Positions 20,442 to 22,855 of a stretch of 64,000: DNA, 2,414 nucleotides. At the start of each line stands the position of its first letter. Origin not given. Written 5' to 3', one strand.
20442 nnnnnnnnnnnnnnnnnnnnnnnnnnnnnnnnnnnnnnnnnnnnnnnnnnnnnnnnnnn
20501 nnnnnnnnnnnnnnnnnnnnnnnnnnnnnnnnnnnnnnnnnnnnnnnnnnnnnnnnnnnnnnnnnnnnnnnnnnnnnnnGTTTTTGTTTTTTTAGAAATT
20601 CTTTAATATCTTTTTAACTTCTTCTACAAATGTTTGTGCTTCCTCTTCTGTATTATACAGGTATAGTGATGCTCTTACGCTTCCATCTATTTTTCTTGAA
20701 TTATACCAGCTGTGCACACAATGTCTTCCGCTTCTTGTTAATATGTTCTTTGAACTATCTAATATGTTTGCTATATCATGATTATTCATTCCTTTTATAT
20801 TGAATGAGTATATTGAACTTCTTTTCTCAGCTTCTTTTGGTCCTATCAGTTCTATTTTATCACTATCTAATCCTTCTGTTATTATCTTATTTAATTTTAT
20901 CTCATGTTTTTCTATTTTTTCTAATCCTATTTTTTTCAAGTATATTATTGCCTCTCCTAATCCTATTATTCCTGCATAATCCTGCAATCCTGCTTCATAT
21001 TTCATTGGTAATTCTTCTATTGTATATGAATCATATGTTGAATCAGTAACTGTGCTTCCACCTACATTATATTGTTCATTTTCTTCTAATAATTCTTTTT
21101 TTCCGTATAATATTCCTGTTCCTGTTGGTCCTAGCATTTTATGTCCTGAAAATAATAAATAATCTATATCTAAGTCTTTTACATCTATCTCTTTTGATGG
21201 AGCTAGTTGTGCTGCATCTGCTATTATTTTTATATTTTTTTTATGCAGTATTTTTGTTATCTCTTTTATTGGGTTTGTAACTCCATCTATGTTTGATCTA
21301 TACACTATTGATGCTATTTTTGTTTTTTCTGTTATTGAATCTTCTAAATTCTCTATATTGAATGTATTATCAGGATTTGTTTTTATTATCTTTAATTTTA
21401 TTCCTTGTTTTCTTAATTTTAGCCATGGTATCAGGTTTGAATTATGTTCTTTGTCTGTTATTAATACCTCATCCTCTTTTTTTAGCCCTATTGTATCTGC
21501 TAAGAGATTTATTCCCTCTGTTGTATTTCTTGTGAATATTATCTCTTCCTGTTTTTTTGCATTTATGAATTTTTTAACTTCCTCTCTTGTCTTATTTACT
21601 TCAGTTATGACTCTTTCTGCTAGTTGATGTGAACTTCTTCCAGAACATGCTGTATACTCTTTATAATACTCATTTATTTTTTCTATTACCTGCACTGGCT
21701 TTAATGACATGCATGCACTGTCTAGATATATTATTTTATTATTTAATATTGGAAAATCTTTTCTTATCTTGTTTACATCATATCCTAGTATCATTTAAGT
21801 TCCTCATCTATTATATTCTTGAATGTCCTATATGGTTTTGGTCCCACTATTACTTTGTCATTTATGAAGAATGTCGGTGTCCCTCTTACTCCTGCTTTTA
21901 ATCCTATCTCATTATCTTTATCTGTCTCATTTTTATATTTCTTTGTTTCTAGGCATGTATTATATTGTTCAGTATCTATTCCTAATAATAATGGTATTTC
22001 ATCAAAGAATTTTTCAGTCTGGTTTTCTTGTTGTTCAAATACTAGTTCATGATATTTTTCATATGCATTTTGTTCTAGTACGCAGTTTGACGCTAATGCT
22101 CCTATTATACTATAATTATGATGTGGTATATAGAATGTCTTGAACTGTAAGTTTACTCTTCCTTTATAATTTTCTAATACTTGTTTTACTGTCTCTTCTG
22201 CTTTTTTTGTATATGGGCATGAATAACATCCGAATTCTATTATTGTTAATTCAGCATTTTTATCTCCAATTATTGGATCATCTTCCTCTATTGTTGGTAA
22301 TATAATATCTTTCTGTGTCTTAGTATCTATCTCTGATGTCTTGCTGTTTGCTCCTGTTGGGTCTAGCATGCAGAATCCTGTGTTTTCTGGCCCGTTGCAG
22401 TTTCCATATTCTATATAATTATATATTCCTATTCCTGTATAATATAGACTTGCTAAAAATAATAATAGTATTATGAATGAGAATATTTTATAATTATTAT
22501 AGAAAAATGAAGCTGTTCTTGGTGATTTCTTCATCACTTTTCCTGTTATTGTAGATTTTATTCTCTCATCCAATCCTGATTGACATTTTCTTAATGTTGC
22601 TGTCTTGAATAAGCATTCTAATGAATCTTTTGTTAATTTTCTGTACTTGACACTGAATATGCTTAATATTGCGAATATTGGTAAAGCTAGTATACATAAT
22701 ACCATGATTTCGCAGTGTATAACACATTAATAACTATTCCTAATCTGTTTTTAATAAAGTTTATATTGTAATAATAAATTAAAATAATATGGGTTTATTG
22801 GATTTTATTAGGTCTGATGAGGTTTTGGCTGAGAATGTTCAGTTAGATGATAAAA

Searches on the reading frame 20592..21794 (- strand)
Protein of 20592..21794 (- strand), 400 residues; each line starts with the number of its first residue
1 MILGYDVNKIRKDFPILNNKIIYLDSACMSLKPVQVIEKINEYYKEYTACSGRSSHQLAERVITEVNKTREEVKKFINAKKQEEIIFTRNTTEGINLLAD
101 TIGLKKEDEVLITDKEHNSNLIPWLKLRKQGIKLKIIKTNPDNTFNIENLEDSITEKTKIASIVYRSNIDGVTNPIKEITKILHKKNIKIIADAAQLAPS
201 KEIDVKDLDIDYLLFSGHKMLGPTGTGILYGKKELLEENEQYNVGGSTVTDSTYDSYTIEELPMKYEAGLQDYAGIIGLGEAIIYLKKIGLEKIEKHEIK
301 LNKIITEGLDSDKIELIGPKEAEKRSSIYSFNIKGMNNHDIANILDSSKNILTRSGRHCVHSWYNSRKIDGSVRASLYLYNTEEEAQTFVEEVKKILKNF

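Call 12: search_protein_families(library=pfam, proteins=[window:20592-21794:-], max_evalue=0.01)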
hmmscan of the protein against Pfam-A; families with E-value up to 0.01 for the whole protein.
window:20592-21794:- (400 aa): 6 families
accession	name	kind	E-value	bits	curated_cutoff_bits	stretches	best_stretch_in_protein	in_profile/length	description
PF00266.25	Aminotran_5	-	5.8e-119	397.8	21.5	1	22-389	1-371/371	Aminotransferase class-V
PF01041.23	DegT_DnrJ_EryC1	-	1.4e-07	31.5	19.8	1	73-198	30-150/360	DegT/DnrJ/EryC1/StrS aminotransferase family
PF00155.27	Aminotran_1_2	-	3.1e-06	27.1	19.7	1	67-195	45-187/361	Aminotransferase class I and II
PF03841.19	SelA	-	9.7e-05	22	22.8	1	128-241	109-235/367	L-seryl-tRNA selenium transferase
PF01212.27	Beta_elim_lyase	-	0.00013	21.9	27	1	81-239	46-219/288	Beta-eliminating lyase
PF01053.26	Cys_Met_Meta_PP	-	0.00035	19.7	27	1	135-228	115-210/381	Cys/Met metabolism PLP-dependent enzyme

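Call 24: find_related_loci(query=window:20592-21794:-, collection=genome_contigs, flank=10000)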
Query window:20592-21794:- (400 aa) in genome_contigs; peptide patterns used: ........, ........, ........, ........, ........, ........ (x = any residue, [..] = any of these).
168 stretches matched a pattern; 29 encode a relative of the query (tblastn E <= 1e-3); 29 distinct loci.
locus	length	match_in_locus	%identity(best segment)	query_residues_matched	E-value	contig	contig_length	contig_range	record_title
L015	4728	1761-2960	84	1-400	0e+0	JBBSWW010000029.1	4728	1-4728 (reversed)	MAG: Nanoarchaeota archaeon isolate H52-bin077_1 H52_bin077_1_000000000029, whole genome shotgun sequence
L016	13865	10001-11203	67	1-400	0e+0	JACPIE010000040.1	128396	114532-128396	MAG: Candidatus Woesearchaeota archaeon isolate NC_groundwater_432_Ag_B-0.1um_40_22 GD18-4_B1_scaffold_2136660, whole ge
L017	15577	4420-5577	55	3-393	4e-147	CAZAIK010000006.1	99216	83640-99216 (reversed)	MAG TPA_asm: uncultured Methanosarcinales archaeon isolate SRP141376_co1_293 genome assembly, contig: NODE_536_length_99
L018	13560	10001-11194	57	1-398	1e-146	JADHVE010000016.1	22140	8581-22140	MAG: Candidatus Woesearchaeota archaeon isolate BS150m-G64 BS-150m-C1999, whole genome shotgun sequence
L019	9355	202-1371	57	8-387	1e-149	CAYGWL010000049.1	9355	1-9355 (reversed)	MAG TPA_asm: uncultured Methanosarcinales archaeon isolate ERP119294_co2_8 genome assembly, contig: k141_263562, whole g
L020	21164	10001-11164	56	6-397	3e-141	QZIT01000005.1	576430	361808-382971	MAG: Candidatus Woesearchaeota archaeon isolate SURF_58 Ga0104751_1000001, whole genome shotgun sequence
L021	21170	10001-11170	55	6-398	8e-141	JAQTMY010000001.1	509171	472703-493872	MAG: Candidatus Nanoarchaeia archaeon isolate STA_51 NODE_13_length_509171_cov_5.401018_Sandtown_A, whole genome shotgun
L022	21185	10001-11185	51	3-398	7e-140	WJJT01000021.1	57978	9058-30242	MAG: Candidatus Woesearchaeota archaeon isolate Bin_031 k141_1253494, whole genome shotgun sequence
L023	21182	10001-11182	52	6-398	8e-136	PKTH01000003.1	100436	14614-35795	MAG: Candidatus Parcubacteria bacterium isolate BM507 sc_98, whole genome shotgun sequence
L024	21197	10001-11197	51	6-397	9e-134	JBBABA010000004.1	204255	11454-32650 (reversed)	MAG: Thermoplasmata archaeon isolate SO_2017_GW3_8 scaffold_67_c2_OW296A_2017, whole genome shotgun sequence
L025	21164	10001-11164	53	9-398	2e-130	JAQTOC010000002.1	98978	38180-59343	MAG: Candidatus Nanoarchaeia archaeon isolate STA_79 NODE_435_length_98978_cov_3.834357_Sandtown_A, whole genome shotgun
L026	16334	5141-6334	49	6-396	1e-129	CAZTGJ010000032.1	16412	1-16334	MAG TPA_asm: uncultured Thermoplasmata archaeon isolate SRP077602_co5_212 genome assembly, contig: NODE_16580_length_164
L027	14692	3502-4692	49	6-396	2e-127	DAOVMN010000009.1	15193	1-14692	MAG TPA_asm: Thermoplasmata archaeon isolate CSMAG_1472 CSMAG_1472_k141_2354072_length_15193_cov_18.4508, whole genome s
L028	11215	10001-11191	61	4-396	4e-165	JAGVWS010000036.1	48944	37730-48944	Candidatus Pacearchaeota archaeon isolate RIFCSPHIGHO2_01_FULL_37_14 rifcsphigho2_01_scaffold_990, whole genome shotgun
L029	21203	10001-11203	46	8-396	2e-115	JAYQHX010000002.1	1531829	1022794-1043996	MAG: Methanobacteriota archaeon isolate SD4487_NP_metabta_bins_sspec.tsv.006 contig_17376_pilon, whole genome shotgun se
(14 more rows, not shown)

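Call 31: find_homologous_proteins(query=window:20592-21794:-, max_evalue=1e-100)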
Query window:20592-21794:- (400 aa): 2763 proteins with E <= 1e-100 among 8000 candidates; the best 120 are listed.
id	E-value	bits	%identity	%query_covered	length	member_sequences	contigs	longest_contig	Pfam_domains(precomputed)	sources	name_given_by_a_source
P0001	8.1e-256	866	100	100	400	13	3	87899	PF00155.28,PF00266.26,PF01041.24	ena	-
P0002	1.5e-213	727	83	100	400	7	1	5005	PF00155.28,PF00266.26,PF01212.28,PF01041.24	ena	-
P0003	2.9e-183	627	70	100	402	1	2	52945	PF03841.20,PF00155.28,PF00266.26,PF01212.28,PF01053.27,PF01041.24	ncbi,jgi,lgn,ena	-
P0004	2.7e-181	621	69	100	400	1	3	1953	PF03841.20,PF00266.26,PF01041.24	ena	-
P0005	7.6e-180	616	68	100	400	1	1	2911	PF03841.20,PF00155.28,PF00266.26,PF01041.24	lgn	-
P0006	8.0e-180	616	68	100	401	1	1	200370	PF03841.20,PF00155.28,PF00266.26,PF01053.27,PF01041.24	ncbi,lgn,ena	-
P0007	2.0e-179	614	68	100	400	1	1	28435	PF03841.20,PF00155.28,PF00266.26,PF01053.27,PF01041.24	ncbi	-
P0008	4.6e-179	613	67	100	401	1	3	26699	PF03841.20,PF00155.28,PF00266.26,PF01212.28,PF01053.27,PF01041.24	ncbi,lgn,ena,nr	ncbi:MAG TPA: cysteine desulfurase [Candidatus Nanoarchaeia archaeon]|nr:cysteine desulfurase [Candi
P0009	8.8e-178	609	67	100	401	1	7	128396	PF00155.28,PF00266.26,PF01212.28,PF01041.24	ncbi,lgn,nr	ncbi:cysteine desulfurase [Candidatus Woesearchaeota archaeon]|nr:cysteine desulfurase [Candidatus W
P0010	1.8e-177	608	68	99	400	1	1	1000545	PF03841.20,PF00155.28,PF00266.26,PF01053.27,PF01041.24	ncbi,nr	ncbi:selenocysteine lyase [Candidatus Woesearchaeota archaeon B3_Woes]|nr:MAG: selenocysteine lyase 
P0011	3.4e-177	607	67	99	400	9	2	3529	PF03841.20,PF00155.28,PF00266.26,PF01212.28,PF01053.27,PF01041.24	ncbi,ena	-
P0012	4.1e-177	607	68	100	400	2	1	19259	PF03841.20,PF00155.28,PF00266.26,PF01053.27,PF01041.24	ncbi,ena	-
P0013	4.2e-177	607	66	100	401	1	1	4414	PF03841.20,PF00155.28,PF00266.26,PF01212.28,PF01053.27,PF01041.24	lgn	-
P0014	6.6e-177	606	67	100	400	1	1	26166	PF03841.20,PF00155.28,PF00266.26,PF01053.27,PF01041.24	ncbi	-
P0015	1.2e-176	605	67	100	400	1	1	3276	PF03841.20,PF00155.28,PF00266.26,PF01053.27,PF01041.24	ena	-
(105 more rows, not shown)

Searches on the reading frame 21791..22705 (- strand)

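Call 12: search_protein_families(library=pfam, proteins=[window:21791-22705:-], max_evalue=0.01)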
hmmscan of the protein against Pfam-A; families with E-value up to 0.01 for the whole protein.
window:21791-22705:- (304 aa): 4 families
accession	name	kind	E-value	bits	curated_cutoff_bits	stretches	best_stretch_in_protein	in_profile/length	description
PF13462.12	Thioredoxin_4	-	1.7e-27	97.1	23.2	1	141-301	3-165/165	Thioredoxin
PF01323.26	DSBA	-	5.8e-18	65.8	25.6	1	210-299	100-190/191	DSBA-like thioredoxin domain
PF13192.12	Thioredoxin_3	-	7.1e-05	23.2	24.8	0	263-287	37-61/76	Thioredoxin domain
PF13098.12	Thioredoxin_2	-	0.00056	20.7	27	1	151-288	5-93/104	Thioredoxin-like domain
